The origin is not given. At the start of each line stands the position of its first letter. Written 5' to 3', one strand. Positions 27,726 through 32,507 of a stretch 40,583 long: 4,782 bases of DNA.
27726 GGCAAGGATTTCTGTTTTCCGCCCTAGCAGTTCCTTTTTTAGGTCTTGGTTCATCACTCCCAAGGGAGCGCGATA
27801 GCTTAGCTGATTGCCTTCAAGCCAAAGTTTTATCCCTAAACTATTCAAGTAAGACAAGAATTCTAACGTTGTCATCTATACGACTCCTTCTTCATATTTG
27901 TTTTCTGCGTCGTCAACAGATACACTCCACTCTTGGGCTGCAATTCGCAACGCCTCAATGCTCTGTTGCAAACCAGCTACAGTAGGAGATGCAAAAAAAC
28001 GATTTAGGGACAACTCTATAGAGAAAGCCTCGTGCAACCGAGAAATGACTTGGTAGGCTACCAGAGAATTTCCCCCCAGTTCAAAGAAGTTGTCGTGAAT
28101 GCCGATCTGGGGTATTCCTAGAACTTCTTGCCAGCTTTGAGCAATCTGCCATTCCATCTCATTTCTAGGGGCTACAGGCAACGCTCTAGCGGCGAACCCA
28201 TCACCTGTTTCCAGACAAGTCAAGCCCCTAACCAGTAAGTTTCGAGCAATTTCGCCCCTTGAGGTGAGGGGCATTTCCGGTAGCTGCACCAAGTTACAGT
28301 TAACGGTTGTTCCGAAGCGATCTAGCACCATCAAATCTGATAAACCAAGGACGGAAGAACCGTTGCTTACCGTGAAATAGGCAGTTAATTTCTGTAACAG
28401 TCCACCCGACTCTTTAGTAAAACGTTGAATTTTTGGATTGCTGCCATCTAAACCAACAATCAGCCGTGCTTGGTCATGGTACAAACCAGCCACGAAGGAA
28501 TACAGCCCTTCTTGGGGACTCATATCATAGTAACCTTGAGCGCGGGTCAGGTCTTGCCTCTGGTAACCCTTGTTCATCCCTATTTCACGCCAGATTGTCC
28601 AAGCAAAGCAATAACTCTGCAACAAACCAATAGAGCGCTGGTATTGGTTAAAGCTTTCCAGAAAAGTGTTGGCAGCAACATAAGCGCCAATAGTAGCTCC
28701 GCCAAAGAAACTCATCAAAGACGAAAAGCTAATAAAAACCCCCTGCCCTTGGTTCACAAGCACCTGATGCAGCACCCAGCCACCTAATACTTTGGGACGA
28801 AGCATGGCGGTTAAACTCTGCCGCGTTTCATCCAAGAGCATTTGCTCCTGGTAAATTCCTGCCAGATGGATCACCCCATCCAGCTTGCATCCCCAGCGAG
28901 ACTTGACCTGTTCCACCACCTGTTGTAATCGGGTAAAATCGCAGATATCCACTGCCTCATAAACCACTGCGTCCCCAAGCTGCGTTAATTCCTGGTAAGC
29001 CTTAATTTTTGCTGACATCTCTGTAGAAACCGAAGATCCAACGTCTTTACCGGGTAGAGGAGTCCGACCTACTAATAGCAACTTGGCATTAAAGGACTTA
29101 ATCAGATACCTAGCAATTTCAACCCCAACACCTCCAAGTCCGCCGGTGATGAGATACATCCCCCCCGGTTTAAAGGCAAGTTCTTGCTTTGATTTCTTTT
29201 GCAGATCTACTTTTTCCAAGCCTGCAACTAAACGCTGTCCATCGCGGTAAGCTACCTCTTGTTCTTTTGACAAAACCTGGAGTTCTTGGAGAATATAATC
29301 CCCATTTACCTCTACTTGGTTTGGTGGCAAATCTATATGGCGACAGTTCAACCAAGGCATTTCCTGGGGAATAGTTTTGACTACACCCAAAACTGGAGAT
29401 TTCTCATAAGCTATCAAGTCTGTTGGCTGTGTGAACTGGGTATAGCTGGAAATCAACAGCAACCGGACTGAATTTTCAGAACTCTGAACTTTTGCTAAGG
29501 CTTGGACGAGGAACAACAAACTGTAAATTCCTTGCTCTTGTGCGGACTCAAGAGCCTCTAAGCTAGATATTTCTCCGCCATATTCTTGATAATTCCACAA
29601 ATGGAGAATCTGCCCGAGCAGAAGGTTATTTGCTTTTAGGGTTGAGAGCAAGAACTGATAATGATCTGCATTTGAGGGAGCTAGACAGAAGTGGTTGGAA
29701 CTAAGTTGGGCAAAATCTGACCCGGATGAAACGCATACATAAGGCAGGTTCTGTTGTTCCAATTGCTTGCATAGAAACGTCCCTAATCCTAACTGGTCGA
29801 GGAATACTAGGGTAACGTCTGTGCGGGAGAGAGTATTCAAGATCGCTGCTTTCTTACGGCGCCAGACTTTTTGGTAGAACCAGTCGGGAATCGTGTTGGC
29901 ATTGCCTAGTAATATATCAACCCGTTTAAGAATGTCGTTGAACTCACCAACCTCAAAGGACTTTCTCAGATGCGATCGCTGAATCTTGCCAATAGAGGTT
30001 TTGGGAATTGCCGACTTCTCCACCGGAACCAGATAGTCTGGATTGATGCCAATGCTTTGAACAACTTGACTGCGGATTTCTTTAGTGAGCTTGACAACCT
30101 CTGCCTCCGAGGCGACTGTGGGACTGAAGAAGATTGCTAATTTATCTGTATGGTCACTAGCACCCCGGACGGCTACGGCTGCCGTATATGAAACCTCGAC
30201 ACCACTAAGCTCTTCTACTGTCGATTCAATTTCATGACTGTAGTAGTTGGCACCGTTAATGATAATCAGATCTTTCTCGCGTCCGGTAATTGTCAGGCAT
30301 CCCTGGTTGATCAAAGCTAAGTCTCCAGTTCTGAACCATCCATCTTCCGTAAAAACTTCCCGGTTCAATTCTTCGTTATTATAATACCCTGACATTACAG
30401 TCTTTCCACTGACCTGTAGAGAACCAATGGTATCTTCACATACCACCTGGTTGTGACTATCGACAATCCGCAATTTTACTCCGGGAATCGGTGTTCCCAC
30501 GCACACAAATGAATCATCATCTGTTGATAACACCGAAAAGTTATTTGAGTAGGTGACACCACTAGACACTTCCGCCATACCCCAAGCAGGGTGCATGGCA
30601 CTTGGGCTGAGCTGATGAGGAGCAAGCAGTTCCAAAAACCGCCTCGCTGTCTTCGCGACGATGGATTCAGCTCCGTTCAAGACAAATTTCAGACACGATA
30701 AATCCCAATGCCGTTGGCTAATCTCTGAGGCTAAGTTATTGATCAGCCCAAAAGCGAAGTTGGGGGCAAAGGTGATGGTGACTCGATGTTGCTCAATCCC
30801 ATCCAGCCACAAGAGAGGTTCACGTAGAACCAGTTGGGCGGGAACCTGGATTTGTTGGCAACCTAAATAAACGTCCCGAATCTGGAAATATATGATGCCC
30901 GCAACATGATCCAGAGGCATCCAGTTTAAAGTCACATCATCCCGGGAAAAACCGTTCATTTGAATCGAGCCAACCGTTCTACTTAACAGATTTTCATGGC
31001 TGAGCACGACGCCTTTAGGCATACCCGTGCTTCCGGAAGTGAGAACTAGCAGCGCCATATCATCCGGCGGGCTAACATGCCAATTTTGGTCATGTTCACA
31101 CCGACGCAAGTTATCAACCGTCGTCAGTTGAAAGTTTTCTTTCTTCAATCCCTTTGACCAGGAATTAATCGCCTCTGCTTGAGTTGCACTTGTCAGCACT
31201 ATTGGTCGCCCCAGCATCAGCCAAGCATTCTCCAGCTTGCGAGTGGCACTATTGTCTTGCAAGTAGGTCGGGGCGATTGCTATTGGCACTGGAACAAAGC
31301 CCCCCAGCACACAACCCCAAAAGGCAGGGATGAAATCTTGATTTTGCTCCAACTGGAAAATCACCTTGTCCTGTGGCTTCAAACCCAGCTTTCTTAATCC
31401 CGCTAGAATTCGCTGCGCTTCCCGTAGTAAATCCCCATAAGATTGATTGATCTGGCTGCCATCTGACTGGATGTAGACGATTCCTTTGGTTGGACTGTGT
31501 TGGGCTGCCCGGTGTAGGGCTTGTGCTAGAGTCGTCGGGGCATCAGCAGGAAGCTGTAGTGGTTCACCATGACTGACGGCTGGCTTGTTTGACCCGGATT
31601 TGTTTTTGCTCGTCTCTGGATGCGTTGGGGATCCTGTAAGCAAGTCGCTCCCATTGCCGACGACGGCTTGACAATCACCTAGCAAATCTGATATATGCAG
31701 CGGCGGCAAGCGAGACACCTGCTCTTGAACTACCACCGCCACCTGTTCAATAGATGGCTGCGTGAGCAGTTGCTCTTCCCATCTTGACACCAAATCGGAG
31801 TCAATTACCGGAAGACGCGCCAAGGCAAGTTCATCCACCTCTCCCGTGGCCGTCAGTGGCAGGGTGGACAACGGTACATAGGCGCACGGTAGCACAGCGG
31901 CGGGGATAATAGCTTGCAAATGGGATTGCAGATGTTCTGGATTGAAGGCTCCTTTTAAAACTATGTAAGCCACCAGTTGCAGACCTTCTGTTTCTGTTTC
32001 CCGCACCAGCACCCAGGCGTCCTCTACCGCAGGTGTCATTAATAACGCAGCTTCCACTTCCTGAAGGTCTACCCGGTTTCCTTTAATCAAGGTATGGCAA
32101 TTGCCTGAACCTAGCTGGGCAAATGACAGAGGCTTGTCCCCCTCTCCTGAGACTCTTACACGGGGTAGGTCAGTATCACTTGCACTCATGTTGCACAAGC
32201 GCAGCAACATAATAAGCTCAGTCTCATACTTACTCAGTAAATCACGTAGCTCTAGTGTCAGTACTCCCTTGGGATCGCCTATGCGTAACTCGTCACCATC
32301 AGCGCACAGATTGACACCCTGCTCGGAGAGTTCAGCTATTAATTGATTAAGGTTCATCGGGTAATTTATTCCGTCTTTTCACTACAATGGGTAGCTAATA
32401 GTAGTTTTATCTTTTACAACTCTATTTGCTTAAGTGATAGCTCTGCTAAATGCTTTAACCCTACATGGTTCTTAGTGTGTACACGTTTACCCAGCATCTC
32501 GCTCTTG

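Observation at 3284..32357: The AL-KR cassette occurs three times, each nested between two Lys-less A10-like remnants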

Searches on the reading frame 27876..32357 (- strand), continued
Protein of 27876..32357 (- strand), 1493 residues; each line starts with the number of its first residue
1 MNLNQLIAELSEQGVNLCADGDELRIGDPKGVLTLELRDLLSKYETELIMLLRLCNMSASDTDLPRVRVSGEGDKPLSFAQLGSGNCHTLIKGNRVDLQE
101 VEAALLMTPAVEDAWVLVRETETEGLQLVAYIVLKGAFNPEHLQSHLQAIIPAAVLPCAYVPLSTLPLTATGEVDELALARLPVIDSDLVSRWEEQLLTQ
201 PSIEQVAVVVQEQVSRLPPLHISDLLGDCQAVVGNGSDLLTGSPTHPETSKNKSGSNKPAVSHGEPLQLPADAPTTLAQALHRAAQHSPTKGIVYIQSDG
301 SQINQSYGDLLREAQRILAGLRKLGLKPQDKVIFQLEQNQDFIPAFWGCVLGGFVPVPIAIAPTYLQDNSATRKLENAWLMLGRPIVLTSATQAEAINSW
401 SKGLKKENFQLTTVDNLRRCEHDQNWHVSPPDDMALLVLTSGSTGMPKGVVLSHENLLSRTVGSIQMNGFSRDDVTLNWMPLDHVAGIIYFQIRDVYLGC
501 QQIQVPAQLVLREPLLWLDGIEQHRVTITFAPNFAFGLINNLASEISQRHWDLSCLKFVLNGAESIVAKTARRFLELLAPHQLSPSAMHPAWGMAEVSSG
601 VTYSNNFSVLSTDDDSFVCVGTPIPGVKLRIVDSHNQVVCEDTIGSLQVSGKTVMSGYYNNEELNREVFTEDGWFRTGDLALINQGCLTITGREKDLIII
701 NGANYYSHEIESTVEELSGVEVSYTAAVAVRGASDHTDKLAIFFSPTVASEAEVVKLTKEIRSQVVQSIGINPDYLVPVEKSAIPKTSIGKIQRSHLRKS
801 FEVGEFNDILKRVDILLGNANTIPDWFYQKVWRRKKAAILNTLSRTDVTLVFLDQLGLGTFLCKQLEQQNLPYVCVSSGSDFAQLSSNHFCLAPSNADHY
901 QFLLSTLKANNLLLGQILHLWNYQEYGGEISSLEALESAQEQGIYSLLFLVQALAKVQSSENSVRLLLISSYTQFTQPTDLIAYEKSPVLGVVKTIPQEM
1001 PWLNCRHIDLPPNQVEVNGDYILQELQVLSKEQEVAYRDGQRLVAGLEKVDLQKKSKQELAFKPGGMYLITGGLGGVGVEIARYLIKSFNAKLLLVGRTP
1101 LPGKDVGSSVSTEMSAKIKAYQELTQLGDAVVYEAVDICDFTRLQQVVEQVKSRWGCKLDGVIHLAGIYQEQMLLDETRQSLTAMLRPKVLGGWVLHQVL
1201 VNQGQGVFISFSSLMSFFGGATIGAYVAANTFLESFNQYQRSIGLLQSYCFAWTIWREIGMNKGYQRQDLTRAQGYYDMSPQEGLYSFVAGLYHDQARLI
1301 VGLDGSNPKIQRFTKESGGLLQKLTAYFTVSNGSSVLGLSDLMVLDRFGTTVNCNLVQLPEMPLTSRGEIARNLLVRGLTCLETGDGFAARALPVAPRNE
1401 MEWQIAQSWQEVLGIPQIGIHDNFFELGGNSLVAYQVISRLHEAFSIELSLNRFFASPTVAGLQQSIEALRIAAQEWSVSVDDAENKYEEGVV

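Call 29: find_encoding_contigs(protein=P0007, flank=10000, max_places=2)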
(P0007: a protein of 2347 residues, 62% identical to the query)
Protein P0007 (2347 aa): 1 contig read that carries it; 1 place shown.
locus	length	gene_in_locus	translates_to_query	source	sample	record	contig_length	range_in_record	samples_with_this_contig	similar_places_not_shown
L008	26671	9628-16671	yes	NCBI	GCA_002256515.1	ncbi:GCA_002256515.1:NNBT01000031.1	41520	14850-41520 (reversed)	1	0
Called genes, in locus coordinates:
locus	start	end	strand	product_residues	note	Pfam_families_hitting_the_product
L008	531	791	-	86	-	PF13546:DDE_5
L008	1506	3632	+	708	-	PF00501:AMP-binding, PF23024:AMP-dom_DIP2-like, PF24919:Mug62 (weak), PF00550:PP-binding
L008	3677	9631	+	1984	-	PF00109:ketoacyl-synt, PF02801:Ketoacyl-synt_C, PF16197:KAsynt_C_assoc, PF22336:RhiE-like_linker, PF22621:CurL-like_PKS_C, PF00698:Acyl_transf_1, PF18558:HTH_51, PF06080:DUF938, +12 more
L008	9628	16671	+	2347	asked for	PF00668:Condensation, PF18563:TubC_N, PF00501:AMP-binding, PF13193:AMP-binding_C, PF00501:AMP-binding, PF21394:Beta-ketacyl_N, PF08659:KR, PF00550:PP-binding, +2 more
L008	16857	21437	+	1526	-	PF00668:Condensation, PF00501:AMP-binding, PF13489:Methyltransf_23, PF08241:Methyltransf_11, PF08242:Methyltransf_12, PF13649:Methyltransf_25, PF13847:Methyltransf_31, PF00550:PP-binding, +1 more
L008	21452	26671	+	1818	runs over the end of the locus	PF00109:ketoacyl-synt, PF02801:Ketoacyl-synt_C, PF16197:KAsynt_C_assoc, PF22336:RhiE-like_linker, PF22621:CurL-like_PKS_C, PF00698:Acyl_transf_1, PF21394:Beta-ketacyl_N, PF08659:KR, +5 more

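Call 42: find_encoding_contigs(protein=window:27876-32357:-, flank=3000, max_places=6)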
Protein window:27876-32357:- (1493 aa): no gene with exactly this product is on record in the collection.

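Call 43: list_cluster_members(proteins=[P0001])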
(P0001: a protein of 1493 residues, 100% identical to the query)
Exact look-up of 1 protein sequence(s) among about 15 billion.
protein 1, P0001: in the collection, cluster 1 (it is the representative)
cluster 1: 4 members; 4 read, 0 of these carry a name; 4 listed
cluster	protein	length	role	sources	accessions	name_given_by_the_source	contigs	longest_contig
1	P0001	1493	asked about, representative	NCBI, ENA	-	-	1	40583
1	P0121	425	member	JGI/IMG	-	-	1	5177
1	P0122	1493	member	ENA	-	-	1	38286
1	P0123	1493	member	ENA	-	-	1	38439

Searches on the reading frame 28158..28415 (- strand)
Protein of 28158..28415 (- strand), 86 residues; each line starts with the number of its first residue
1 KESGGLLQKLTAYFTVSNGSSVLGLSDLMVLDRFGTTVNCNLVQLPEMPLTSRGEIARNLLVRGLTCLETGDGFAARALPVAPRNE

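Call 35: search_solved_structures(query=window:28158-28415:-, max_evalue=10, show_alignments=3)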
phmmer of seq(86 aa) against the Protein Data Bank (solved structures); distinct sequences matched with E-value up to 10: 2.
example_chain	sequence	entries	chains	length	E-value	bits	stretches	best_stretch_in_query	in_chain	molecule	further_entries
8oer_I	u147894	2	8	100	0.68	13.6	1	37-69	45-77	Mucin-5B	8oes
1yqc_A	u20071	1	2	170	1.7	12.3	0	25-54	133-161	Ureidoglycolate hydrolase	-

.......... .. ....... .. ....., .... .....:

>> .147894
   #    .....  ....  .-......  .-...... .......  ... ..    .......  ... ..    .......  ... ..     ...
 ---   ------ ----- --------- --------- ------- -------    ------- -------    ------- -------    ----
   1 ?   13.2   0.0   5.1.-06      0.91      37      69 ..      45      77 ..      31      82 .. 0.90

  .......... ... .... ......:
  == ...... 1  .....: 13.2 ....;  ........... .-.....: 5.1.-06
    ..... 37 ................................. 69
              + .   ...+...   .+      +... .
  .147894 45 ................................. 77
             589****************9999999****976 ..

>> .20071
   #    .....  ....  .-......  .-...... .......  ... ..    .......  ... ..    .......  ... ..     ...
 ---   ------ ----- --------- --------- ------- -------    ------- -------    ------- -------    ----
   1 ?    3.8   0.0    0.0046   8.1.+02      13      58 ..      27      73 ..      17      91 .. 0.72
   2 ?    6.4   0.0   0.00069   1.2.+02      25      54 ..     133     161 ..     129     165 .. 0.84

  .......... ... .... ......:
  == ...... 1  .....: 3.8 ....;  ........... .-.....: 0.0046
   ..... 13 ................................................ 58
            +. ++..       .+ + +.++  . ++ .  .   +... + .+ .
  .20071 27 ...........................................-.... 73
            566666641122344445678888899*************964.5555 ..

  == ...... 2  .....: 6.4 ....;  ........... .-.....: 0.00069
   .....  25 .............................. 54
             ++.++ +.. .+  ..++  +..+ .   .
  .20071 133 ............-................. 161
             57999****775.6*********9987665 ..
